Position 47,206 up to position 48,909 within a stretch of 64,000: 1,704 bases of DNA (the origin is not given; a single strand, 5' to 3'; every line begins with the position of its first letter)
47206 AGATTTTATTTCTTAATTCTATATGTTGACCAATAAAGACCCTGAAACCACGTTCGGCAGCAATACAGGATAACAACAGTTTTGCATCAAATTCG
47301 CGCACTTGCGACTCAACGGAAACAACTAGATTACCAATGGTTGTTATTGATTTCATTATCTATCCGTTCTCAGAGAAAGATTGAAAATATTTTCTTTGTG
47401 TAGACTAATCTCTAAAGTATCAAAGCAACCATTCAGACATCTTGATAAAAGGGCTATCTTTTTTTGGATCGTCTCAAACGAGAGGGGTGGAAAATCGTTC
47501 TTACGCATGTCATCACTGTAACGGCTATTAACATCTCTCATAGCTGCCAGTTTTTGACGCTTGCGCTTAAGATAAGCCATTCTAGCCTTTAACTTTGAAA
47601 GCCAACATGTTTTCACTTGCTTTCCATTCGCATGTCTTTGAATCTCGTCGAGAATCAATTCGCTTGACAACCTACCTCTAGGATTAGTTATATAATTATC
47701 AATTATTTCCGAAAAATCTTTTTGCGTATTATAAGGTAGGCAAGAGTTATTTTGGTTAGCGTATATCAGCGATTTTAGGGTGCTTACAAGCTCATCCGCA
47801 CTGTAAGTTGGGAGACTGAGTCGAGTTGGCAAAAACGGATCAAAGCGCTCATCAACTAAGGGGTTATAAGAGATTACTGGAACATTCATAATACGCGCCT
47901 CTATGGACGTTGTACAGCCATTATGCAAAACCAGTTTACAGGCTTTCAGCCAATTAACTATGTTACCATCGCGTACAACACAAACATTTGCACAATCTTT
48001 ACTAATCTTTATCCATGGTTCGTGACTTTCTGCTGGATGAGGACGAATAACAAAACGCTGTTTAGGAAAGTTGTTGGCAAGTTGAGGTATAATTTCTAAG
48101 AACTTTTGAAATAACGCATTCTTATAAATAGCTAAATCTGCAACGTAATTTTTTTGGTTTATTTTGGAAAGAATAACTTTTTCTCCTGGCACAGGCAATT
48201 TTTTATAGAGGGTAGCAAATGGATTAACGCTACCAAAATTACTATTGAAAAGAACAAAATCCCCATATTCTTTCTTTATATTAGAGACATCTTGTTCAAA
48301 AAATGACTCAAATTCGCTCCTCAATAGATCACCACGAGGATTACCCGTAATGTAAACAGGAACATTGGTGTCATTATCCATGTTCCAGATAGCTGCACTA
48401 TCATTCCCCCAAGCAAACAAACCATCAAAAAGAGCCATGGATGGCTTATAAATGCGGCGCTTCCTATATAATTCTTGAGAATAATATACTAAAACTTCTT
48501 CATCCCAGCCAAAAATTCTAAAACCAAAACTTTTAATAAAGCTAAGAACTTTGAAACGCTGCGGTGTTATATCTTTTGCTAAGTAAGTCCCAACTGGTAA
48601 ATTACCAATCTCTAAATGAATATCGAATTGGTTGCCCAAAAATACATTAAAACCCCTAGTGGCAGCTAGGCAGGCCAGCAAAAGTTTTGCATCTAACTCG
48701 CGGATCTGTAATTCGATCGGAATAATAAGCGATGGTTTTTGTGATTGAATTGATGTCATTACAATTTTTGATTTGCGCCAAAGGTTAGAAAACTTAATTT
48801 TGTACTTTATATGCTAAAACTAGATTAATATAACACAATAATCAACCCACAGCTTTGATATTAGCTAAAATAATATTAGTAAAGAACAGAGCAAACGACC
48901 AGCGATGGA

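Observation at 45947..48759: Tandem paralogous Capsule_synth (KpsS/KpsC-like) genes arranged like a split KpsC, with no other capsule genes nearby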

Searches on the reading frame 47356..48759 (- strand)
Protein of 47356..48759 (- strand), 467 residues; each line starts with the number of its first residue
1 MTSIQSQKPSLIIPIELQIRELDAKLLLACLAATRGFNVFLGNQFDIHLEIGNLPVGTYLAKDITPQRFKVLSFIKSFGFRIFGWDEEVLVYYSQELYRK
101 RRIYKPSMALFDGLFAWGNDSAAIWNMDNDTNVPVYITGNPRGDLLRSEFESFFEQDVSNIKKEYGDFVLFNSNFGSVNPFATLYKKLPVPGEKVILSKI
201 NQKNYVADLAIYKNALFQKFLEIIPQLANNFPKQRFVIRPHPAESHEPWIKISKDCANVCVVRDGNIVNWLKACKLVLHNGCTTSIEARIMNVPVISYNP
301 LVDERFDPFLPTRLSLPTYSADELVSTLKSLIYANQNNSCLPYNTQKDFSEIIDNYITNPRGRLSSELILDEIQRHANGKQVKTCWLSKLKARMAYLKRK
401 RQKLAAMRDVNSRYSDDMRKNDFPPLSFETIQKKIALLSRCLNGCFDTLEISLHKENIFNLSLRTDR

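Call 3: search_protein_families(library=pfam, proteins=[window:47356-48759:-], max_evalue=1)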
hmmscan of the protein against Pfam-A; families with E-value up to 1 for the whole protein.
window:47356-48759:- (467 aa): 1 family
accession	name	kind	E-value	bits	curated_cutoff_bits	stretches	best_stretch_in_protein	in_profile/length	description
PF04007.18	DUF354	-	0.022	14.3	22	1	235-338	225-326/349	Protein of unknown function (DUF354)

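Call 4: search_protein_families(library=ncbifam, proteins=[window:47356-48759:-], max_evalue=1)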
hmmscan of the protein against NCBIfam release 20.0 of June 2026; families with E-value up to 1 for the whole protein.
window:47356-48759:- (467 aa): 3 families
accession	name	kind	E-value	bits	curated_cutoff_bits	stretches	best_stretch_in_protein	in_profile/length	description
TIGR04396.2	surf_polysacc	subfamily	1.1e-97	328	125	1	11-438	1-426/427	surface carbohydrate biosynthesis protein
NF046086.1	BFO_1060_trans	domain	6.4e-16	58.4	200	1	106-356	100-344/365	BFO_1060 family glycosyltransferase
TIGR04326.1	O_ant_LIC13510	subfamily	0.0048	15.3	250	1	235-337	482-583/602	TIGR04326 family surface carbohydrate biosynthesis protein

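Call 9: find_homologous_proteins(query=window:47356-48759:-, max_evalue=0.001)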
Query window:47356-48759:- (467 aa): 340 proteins with E <= 0.001 among 7799 candidates; the best 120 are listed.
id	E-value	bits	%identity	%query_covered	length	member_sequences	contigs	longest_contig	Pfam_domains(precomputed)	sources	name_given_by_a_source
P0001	0.0e+0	1071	100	100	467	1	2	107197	-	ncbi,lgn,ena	-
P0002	1.9e-197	675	65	99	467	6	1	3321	-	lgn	-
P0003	9.4e-86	306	39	80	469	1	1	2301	-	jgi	jgi:surface carbohydrate biosynthesis protein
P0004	3.0e-85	305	39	80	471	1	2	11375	-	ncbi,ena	-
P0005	7.9e-85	303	36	96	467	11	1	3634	-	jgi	-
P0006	2.2e-84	302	36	96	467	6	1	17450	-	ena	-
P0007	2.6e-84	302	34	98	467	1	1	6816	-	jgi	-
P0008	6.7e-84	300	35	99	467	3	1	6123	-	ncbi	-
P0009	1.2e-83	299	36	98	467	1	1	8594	-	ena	-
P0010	1.4e-83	299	35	98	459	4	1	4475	-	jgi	jgi:surface carbohydrate biosynthesis protein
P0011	2.7e-83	298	39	79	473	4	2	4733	-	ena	-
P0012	3.7e-83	298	37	94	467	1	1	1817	-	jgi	jgi:surface carbohydrate biosynthesis protein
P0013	5.1e-83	297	34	99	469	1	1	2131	-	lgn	-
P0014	6.4e-83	297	35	98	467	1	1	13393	-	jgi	jgi:surface carbohydrate biosynthesis protein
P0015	7.6e-83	297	36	94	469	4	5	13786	-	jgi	jgi:surface carbohydrate biosynthesis protein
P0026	1.3e-81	293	35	98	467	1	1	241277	-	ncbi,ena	-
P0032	5.0e-81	291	36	93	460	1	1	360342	-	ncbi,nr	ncbi:MAG: hypothetical protein NPIRA04_00540 [Nitrospirales bacterium]|nr:MAG: hypothetical protein 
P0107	1.5e-76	276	36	92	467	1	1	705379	-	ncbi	-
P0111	2.2e-76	275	34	97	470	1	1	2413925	-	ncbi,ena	-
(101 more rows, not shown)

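Call 10: find_encoding_contigs(protein=P0001, flank=10000, max_places=4)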
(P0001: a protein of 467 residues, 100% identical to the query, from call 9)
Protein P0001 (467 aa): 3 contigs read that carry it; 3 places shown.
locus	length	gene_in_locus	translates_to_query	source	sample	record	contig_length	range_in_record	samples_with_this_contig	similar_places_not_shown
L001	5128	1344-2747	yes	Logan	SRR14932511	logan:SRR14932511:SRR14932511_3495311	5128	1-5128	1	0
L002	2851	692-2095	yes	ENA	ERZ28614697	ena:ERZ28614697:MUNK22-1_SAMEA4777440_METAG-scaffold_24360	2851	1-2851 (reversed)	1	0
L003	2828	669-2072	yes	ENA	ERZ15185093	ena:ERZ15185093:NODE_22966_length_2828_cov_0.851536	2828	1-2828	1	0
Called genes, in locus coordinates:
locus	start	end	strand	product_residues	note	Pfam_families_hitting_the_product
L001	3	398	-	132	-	?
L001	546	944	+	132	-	PF06262:Zincin_1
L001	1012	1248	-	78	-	-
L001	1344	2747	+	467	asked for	-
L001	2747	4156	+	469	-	-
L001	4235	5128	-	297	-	?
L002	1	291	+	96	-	?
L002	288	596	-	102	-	PF03167:UDG (weak)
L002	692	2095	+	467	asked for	-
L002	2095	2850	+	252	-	?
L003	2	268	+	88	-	?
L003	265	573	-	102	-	PF03167:UDG (weak)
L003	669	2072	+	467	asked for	-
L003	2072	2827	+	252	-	?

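Call 11: find_encoding_contigs(protein=P0111, flank=10000, max_places=3)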
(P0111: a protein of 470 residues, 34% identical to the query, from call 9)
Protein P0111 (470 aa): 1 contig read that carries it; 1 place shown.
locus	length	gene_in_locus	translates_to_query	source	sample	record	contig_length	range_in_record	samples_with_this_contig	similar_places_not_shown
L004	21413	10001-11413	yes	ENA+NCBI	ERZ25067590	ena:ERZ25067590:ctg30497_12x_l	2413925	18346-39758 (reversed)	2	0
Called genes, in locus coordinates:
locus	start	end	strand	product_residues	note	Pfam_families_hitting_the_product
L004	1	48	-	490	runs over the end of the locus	PF00479:G6PD_N, PF02781:G6PD_C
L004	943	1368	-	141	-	PF00578:AhpC-TSA, PF08534:Redoxin, PF13905:Thioredoxin_8 (weak)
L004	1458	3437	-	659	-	PF02630:SCO1-SenC, PF00034:Cytochrom_C (faint), PF03150:CCP_MauG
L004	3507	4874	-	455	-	PF05694:SBP56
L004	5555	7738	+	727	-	PF00141:peroxidase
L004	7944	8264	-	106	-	-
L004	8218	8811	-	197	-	PF13489:Methyltransf_23, PF02353:CMAS, PF06325:PrmA, PF08003:Methyltransf_9, PF13847:Methyltransf_31, PF08241:Methyltransf_11, PF08242:Methyltransf_12, PF13649:Methyltransf_25, +1 more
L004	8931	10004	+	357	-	-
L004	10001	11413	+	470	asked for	-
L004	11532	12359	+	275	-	PF03102:NeuB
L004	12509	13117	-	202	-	PF05685:Uma2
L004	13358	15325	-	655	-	PF27104:FimW_N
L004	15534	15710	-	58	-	-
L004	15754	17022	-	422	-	PF13187:Fer4_9 (faint), PF00037:Fer4 (faint), PF12838:Fer4_7, PF13183:Fer4_8, PF13237:Fer4_10, PF13484:Fer4_16 (weak), PF13534:Fer4_17, PF02754:CCG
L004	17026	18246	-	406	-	PF01565:FAD_binding_4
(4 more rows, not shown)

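Call 12: find_encoding_contigs(protein=P0107, flank=10000, max_places=2)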
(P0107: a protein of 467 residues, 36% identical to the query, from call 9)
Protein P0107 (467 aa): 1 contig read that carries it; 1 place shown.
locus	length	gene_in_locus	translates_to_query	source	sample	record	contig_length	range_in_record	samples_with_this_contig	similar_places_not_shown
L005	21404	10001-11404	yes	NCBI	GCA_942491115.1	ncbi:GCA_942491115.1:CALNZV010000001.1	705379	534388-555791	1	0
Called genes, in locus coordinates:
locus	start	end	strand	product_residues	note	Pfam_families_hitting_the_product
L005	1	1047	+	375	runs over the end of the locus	PF00685:Sulfotransfer_1 (faint), PF13469:Sulfotransfer_3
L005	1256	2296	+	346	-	PF13469:Sulfotransfer_3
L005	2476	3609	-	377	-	PF13469:Sulfotransfer_3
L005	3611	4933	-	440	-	-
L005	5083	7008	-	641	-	PF00535:Glycos_transf_2, PF13641:Glyco_tranf_2_3, PF08240:ADH_N, PF16912:Glu_dehyd_C, PF00107:ADH_zinc_N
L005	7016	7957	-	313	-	PF00389:2-Hacid_dh, PF02826:2-Hacid_dh_C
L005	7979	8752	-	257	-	PF02348:CTP_transf_3, PF12804:NTP_transf_3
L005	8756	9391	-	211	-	PF04199:Cyclase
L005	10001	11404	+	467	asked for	-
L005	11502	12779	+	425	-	PF13439:Glyco_transf_4 (faint)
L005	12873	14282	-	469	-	-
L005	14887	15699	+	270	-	-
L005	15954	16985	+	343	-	PF03279:Lip_A_acyltrans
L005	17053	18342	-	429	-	-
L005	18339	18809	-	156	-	PF02639:DUF188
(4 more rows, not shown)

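Call 13: find_encoding_contigs(protein=P0032, flank=10000, max_places=2)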
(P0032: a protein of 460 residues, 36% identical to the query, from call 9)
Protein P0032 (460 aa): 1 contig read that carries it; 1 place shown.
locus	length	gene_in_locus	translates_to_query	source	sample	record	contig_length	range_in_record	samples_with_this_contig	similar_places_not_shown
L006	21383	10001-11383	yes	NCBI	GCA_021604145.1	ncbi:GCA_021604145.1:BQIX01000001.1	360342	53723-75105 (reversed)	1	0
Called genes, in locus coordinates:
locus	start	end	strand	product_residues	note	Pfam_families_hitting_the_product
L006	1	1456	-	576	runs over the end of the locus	PF00664:ABC_membrane, PF00005:ABC_tran, PF02463:SMC_N (weak)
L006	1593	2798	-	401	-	PF16822:ALGX (weak)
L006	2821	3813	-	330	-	PF13472:Lipase_GDSL_2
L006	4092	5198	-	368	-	PF04577:Glyco_transf_61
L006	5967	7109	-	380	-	PF06258:Mito_fiss_Elm1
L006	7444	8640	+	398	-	PF13489:Methyltransf_23, PF08241:Methyltransf_11, PF08242:Methyltransf_12 (weak), PF13649:Methyltransf_25 (weak), PF13847:Methyltransf_31 (weak)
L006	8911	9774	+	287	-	-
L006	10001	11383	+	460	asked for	-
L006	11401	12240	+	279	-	PF00551:Formyl_trans_N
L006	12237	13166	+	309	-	PF01522:Polysacc_deac_1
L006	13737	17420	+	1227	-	PF03534:SpvB, PF01839:FG-GAP (faint), PF13517:FG-GAP_3 (weak), PF12256:TcdB_toxin_midN, PF13517:FG-GAP_3 (weak), PF05593:RHS_repeat (weak), PF20041:DUF6443 (weak), PF05593:RHS_repeat (weak)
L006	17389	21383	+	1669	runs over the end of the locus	PF05593:RHS_repeat, PF25023:TEN_YD-shell (faint), PF18998:Flg_new_2, PF13385:Laminin_G_3, PF00054:Laminin_G_1 (weak), PF02210:Laminin_G_2, PF18998:Flg_new_2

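Call 14: find_encoding_contigs(protein=P0026, flank=10000, max_places=2)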
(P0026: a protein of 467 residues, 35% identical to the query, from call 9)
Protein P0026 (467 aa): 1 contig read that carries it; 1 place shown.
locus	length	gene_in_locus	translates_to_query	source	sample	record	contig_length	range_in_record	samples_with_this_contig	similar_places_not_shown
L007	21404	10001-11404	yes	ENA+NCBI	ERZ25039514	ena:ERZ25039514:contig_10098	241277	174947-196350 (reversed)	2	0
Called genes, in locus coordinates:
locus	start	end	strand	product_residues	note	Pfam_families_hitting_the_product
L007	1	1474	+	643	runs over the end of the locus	PF13292:DXP_synthase_N, PF00456:Transketolase_N, PF02779:Transket_pyr, PF02780:Transketolase_C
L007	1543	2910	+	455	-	-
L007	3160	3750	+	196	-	PF13091:PLDc_2 (weak)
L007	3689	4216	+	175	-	PF13091:PLDc_2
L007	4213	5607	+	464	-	-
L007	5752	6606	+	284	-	-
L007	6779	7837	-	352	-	-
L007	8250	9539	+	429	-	-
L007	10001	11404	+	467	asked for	-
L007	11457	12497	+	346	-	PF13469:Sulfotransfer_3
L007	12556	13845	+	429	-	-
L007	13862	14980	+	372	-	PF13469:Sulfotransfer_3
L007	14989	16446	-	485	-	-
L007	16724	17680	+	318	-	-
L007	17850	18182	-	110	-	PF11969:DcpS_C, PF01230:HIT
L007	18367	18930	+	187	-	PF00440:TetR_N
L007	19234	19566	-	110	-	PF09505:Dimeth_Pyl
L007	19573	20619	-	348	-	PF09505:Dimeth_Pyl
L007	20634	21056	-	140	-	PF06253:MTTB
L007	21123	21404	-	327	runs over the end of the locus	PF06253:MTTB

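Call 17: search_solved_structures(query=A1, max_evalue=10, show_alignments=3)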
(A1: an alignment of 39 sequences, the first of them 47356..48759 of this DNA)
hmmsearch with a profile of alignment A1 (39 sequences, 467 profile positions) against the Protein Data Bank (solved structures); distinct sequences matched with E-value up to 10: 2.
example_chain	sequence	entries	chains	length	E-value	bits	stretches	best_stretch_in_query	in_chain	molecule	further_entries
7fbc_A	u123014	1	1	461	0.56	12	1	266-328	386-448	Maltodextrin-binding protein,De novo design protein D22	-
5djs_A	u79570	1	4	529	0.68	11.7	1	279-303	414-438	Tetratricopeptide TPR_2 repeat protein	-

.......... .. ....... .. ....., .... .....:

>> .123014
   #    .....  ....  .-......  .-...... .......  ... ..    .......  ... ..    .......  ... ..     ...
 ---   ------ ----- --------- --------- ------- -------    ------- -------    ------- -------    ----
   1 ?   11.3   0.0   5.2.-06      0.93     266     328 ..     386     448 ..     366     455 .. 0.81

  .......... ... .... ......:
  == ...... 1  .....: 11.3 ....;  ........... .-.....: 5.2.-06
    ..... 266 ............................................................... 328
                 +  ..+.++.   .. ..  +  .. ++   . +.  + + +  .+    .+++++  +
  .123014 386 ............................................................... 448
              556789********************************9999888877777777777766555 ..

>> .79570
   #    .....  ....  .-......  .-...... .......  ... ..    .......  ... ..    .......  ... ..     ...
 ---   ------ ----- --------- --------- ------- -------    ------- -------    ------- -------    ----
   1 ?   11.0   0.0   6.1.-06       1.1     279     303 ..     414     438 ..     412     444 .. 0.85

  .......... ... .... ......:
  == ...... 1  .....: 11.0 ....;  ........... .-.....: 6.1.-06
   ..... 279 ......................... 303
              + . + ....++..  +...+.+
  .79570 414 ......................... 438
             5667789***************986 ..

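Call 26: predict_structure(alignment_id=A1)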
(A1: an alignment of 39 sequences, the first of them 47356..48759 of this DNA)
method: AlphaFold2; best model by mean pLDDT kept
length: 467 residues; sequences in the alignment: 39
mean_pLDDT: 88.2   pTM: 0.90
mean pLDDT of the five models: 88.2, 87.4, 85.8, 85.8, 85.4
residues with pLDDT >= 90: 303; 70-90: 118; 50-70: 24; < 50: 22
segments of 3 or more residues with pLDDT < 50: 1-5, 179-187, 191-194
pLDDT, mean of each block of 10 residues (from residue 1): 62 94 97 97 97 96 92 95 91 84 92 95 90 94 94 97 97 71 47 49 66 89 97 96 85 96 92 95 90 93 88 92 96 83 61 83 93 90 88 95 93 86 91 98 97 96 84
secondary structure, 60 per line:
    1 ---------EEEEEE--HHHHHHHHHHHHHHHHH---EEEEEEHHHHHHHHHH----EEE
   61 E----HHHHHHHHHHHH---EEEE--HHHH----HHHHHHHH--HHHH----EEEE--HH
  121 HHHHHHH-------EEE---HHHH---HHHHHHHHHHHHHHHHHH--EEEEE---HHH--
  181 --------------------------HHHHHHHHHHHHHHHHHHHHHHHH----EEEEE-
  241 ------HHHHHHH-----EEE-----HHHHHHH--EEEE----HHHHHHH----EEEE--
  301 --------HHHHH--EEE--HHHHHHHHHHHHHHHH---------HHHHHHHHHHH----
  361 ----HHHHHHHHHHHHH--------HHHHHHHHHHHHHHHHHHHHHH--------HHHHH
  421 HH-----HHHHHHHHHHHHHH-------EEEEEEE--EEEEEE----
elements in order: E10-15 H18-34 E38-43 H44-53 E58-61 H66-77 E81-84 H87-90 H95-102 H105-108 E113-116 H119-127 E135-137 H141-144 H148-165 E168-172 H207-230 E235-239 H247-253 E259-261 H267-273 E276-279 H284-290 E295-298 H309-313 E316-318 H321-336 H346-356 H365-377 H386-407 H416-422 H428-441 E449-455 E458-463

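Call 29: fold_search(model_id=the predicted structure, library=pdb)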
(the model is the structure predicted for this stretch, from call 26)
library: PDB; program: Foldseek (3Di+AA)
matches with E <= 10: 1319; with E <= 0.001: 150
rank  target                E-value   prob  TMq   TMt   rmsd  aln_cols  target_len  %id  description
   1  7ya2_B                8.3e-08  1.00  0.48  0.58   7.0       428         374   13  Crystal structure of capsular polysaccharide synthesis enzyme CapG from Staphylococcus aureus (released 2022-11-16)
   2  3dzc_A                9.3e-08  1.00  0.44  0.54   7.4       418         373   13  2.35 Angstrom resolution structure of WecB (VC0917), a UDP-N-acetylglucosamine 2-epimerase from Vibrio cholerae. (released 2008-08-12)
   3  8sxw_C                1.4e-07  1.00  0.46  0.57   7.1       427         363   11  X-ray crystal structure of UDP- 2,3-diacetamido-2,3-dideoxy-glucuronic acid-2-epimerase from Thermus thermophilus stra (released 2023-09-13)
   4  8sxv_A                2.1e-07  1.00  0.48  0.59   6.8       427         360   11  X-ray crystal structure of UDP- 2,3-diacetamido-2,3-dideoxy-glucuronic acid-2-epimerase from Thermus thermophilus stra (released 2023-09-13)
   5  1f6d_A                3.1e-07  1.00  0.48  0.57   7.1       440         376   11  THE STRUCTURE OF UDP-N-ACETYLGLUCOSAMINE 2-EPIMERASE FROM E. COLI. (released 2000-12-13)
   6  5xvs_B                3.1e-07  1.00  0.42  0.52   9.1       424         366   11  Crystal structure of UDP-GlcNAc 2-epimerase NeuC complexed with UDP (released 2018-04-11)
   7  8sxy_B                3.8e-07  1.00  0.45  0.56   7.6       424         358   12  X-ray crystal structure of UDP- 2,3-diacetamido-2,3-dideoxy-glucuronic acid-2-epimerase from Thermus thermophilus stra (released 2023-09-13)
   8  3l7k_D                4.0e-07  1.00  0.43  0.50   5.0       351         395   11  Structure of the Wall Teichoic Acid Polymerase TagF, H444N + CDPG (15 minute soak) (released 2010-04-28)
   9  8sy0_A                4.0e-07  1.00  0.46  0.58   7.2       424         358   12  X-ray crystal structure of UDP- 2,3-diacetamido-2,3-dideoxy-glucuronic acid-2-epimerase from Thermus thermophilus stra (released 2023-09-13)
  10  1f6d_D                4.0e-07  1.00  0.45  0.55   6.6       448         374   12  THE STRUCTURE OF UDP-N-ACETYLGLUCOSAMINE 2-EPIMERASE FROM E. COLI. (released 2000-12-13)
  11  7vz6_F                4.2e-07  1.00  0.50  0.62   5.9       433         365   12  The crystal structure of Non-hydrolyzing UDPGlcNAc 2-epimerase in complex with UDP-glucose (released 2022-11-16)
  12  8syd_A                4.2e-07  1.00  0.46  0.57   7.3       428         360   11  X-ray crystal structure of UDP-2,3-diacetamido-2,3-dideoxy-glucuronic acid-2-epimerase from Thermus thermophilus strai (released 2023-09-13)
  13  7ya2_A                4.7e-07  1.00  0.47  0.57   7.4       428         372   13  Crystal structure of capsular polysaccharide synthesis enzyme CapG from Staphylococcus aureus (released 2022-11-16)
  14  8sye_B                4.7e-07  1.00  0.43  0.54   9.9       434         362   13  X-ray crystal structure of UDP-2,3-diacetamido-2,3-dideoxy-glucuronic acid-2-epimerase from Thermus thermophilus strai (released 2023-09-13)
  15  8sxv_B                7.3e-07  1.00  0.45  0.55   7.3       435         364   11  X-ray crystal structure of UDP- 2,3-diacetamido-2,3-dideoxy-glucuronic acid-2-epimerase from Thermus thermophilus stra (released 2023-09-13)
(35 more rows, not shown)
